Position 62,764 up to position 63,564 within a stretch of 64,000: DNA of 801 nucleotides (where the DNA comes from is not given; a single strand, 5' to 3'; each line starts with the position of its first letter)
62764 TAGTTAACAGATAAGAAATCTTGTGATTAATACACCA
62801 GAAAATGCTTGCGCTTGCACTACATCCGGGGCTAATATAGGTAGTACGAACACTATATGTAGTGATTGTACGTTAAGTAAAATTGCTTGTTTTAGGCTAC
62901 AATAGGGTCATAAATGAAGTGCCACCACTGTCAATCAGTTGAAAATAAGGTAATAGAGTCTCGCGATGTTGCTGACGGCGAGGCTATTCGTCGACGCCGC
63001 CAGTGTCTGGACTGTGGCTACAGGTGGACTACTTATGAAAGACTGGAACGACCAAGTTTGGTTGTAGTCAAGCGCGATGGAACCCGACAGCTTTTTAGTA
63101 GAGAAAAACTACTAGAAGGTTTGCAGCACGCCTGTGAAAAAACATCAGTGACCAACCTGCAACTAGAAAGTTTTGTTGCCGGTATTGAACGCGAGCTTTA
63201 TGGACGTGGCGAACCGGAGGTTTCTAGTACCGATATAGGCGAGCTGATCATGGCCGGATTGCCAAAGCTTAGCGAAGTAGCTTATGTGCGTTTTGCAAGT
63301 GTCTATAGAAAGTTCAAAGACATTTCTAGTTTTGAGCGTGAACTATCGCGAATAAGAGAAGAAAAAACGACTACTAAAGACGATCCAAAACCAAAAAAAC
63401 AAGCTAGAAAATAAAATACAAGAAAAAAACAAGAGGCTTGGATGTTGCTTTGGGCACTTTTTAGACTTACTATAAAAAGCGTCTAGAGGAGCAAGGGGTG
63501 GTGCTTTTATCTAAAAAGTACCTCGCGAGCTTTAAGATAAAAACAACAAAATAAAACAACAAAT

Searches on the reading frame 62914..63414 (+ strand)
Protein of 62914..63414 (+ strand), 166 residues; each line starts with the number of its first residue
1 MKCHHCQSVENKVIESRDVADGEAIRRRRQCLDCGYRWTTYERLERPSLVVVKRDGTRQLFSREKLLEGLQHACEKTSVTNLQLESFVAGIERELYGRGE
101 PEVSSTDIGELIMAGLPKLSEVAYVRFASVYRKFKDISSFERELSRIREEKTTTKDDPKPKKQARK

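Call 3: search_protein_families(library=pfam, proteins=[window:62914-63414:+], max_evalue=1)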
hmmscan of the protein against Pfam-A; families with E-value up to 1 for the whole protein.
window:62914-63414:+ (166 aa): 6 families
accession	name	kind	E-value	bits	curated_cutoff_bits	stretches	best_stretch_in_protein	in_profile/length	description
PF03477.21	ATP-cone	-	2.2e-20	73.4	25.8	1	50-136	2-87/88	ATP cone domain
PF22811.2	Zn_ribbon_NrdR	-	9.4e-19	67.5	27.2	1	1-42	1-42/42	Transcriptional repressor NrdR-like, N-terminal domain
PF24452.1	DUF7568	-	0.089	13.5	27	1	2-37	77-110/121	Family of unknown function (DUF7568)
PF14939.11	DCAF15_WD40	-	0.18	11.9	23.9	1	2-38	137-172/213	DDB1-and CUL4-substrate receptor 15, WD repeat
PF23430.1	DUF7117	-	0.43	10.6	28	1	25-42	3-20/232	Family of unknown function (DUF7117)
PF10571.15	UPF0547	-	0.66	10.6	29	0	29-38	15-24/26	Uncharacterised protein family UPF0547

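Call 10: search_protein_families(library=ncbifam, proteins=[window:62914-63414:+], max_evalue=1)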
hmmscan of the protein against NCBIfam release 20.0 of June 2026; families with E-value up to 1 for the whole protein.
window:62914-63414:+ (166 aa): 4 families
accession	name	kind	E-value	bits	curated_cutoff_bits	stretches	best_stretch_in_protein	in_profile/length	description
TIGR00244.1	TIGR00244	equivalog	5.3e-55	185.5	124.65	1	1-146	1-146/147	transcriptional regulator NrdR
NF006732.0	PRK09263.1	equivalog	0.00078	18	657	1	49-139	3-92/712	anaerobic ribonucleoside-triphosphate reductase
NF005497.0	PRK07111.1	equivalog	0.029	12.7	764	1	50-143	4-96/746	anaerobic ribonucleoside triphosphate reductase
TIGR02335.1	hydr_PhnA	equivalog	0.077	12.1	407.55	1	48-117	116-182/408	phosphonoacetate hydrolase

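Call 49: find_homologous_proteins(query=window:62914-63414:+, max_evalue=1e-30)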
Query window:62914-63414:+ (166 aa): 6980 proteins with E <= 1e-30 among 8000 candidates; the best 120 are listed.
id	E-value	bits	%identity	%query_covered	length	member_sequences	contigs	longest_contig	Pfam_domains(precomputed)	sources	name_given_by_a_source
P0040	3.8e-104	363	100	100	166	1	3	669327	PF22811.3,PF03477.22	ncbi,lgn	-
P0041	2.2e-97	341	95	100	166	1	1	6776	PF22811.3,PF03477.22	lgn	-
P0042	9.1e-92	323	90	100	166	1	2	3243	PF22811.3,PF03477.22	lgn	-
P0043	1.3e-90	319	88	100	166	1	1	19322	PF22811.3,PF03477.22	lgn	-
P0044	9.1e-90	317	89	100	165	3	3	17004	PF22811.3,PF03477.22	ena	-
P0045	1.8e-88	312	86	100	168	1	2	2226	PF22811.3,PF03477.22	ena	-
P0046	3.2e-88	312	89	100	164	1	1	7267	PF22811.3,PF03477.22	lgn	-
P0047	4.4e-88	311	89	98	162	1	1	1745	PF22811.3,PF03477.22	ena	-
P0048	5.0e-88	311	85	99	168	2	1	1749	PF22811.3,PF03477.22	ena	-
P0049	7.1e-87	307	86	100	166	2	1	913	PF22811.3,PF03477.22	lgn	-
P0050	8.2e-87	307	85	100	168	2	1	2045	PF22811.3,PF03477.22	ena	-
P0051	1.2e-86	306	91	90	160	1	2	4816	PF22811.3,PF03477.22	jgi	jgi:transcriptional repressor NrdR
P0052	1.6e-86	306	84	100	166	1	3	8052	PF22811.3,PF03477.22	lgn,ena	-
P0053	2.1e-86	306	84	100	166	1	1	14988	PF22811.3,PF03477.22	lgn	-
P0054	2.8e-86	305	86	100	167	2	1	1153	PF22811.3,PF03477.22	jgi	-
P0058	3.3e-85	302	84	99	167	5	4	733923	PF22811.3,PF03477.22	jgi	-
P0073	3.9e-83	295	83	100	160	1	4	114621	PF22811.3,PF03477.22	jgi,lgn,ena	-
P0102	2.5e-80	286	79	100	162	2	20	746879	PF22811.3,PF03477.22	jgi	jgi:transcriptional repressor NrdR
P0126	2.0e-79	283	84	92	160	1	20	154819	PF22811.3,PF03477.22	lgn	-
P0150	1.1e-78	281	80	97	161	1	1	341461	PF22811.3,PF03477.22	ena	-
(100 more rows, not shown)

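Call 51: find_encoding_contigs(protein=P0058, flank=1500, max_places=1)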
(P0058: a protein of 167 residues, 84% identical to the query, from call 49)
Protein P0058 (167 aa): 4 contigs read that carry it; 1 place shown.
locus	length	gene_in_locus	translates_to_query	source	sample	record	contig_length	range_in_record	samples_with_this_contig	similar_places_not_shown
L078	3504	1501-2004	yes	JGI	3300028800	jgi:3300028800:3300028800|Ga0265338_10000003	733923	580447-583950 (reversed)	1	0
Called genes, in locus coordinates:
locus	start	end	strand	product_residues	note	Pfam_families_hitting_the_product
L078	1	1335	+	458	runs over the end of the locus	PF00091:Tubulin, PF12327:FtsZ_C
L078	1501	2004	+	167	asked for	PF22811:Zn_ribbon_NrdR, PF03477:ATP-cone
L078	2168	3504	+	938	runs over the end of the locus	PF08471:Ribonuc_red_2_N, PF02867:Ribonuc_red_lgC, PF12637:TSCPD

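Call 52: find_encoding_contigs(protein=P0102, flank=1500, max_places=1)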
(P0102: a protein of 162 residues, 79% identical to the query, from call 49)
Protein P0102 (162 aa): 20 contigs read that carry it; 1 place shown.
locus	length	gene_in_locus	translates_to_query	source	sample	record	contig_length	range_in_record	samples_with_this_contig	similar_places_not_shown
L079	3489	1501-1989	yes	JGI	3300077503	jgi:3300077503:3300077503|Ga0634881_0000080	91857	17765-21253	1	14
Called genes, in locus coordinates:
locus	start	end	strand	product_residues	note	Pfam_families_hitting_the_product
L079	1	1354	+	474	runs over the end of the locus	PF00091:Tubulin, PF12327:FtsZ_C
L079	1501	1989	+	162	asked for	PF22811:Zn_ribbon_NrdR, PF03477:ATP-cone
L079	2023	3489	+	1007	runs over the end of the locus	PF08471:Ribonuc_red_2_N, PF00317:Ribonuc_red_lgN (faint), PF02867:Ribonuc_red_lgC, PF12637:TSCPD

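Call 53: find_encoding_contigs(protein=P0150, flank=1500, max_places=1)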
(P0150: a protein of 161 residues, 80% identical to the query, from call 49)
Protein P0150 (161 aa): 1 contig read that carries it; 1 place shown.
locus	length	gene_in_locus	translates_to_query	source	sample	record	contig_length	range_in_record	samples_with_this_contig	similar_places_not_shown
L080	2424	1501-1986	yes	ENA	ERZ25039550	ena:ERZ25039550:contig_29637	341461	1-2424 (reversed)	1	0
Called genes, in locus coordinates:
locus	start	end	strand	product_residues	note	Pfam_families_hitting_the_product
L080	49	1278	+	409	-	PF00091:Tubulin, PF12327:FtsZ_C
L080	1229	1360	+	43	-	-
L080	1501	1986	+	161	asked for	PF22811:Zn_ribbon_NrdR, PF03477:ATP-cone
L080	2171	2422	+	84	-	?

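Call 54: find_encoding_contigs(protein=P0126, flank=1500, max_places=1)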
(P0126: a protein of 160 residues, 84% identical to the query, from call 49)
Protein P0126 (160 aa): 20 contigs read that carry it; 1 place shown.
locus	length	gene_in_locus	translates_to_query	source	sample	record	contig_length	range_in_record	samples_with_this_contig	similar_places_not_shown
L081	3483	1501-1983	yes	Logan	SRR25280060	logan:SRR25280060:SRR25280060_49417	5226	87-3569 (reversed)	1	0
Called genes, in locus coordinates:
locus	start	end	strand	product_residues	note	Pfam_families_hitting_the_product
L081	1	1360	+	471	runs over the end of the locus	PF00091:Tubulin, PF12327:FtsZ_C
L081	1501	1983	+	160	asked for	PF22811:Zn_ribbon_NrdR, PF03477:ATP-cone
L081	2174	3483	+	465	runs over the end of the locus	?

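Call 55: find_encoding_contigs(protein=P0073, flank=1500, max_places=1)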
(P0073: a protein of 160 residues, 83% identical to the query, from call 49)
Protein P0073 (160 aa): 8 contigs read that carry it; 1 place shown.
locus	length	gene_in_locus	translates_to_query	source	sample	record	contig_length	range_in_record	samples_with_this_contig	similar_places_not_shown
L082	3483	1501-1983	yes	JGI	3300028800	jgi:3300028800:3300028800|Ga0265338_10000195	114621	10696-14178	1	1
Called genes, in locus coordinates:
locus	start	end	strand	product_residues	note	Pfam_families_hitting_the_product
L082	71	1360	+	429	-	PF00091:Tubulin, PF12327:FtsZ_C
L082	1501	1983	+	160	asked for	PF22811:Zn_ribbon_NrdR, PF03477:ATP-cone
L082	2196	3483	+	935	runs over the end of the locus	PF08471:Ribonuc_red_2_N, PF02867:Ribonuc_red_lgC, PF12637:TSCPD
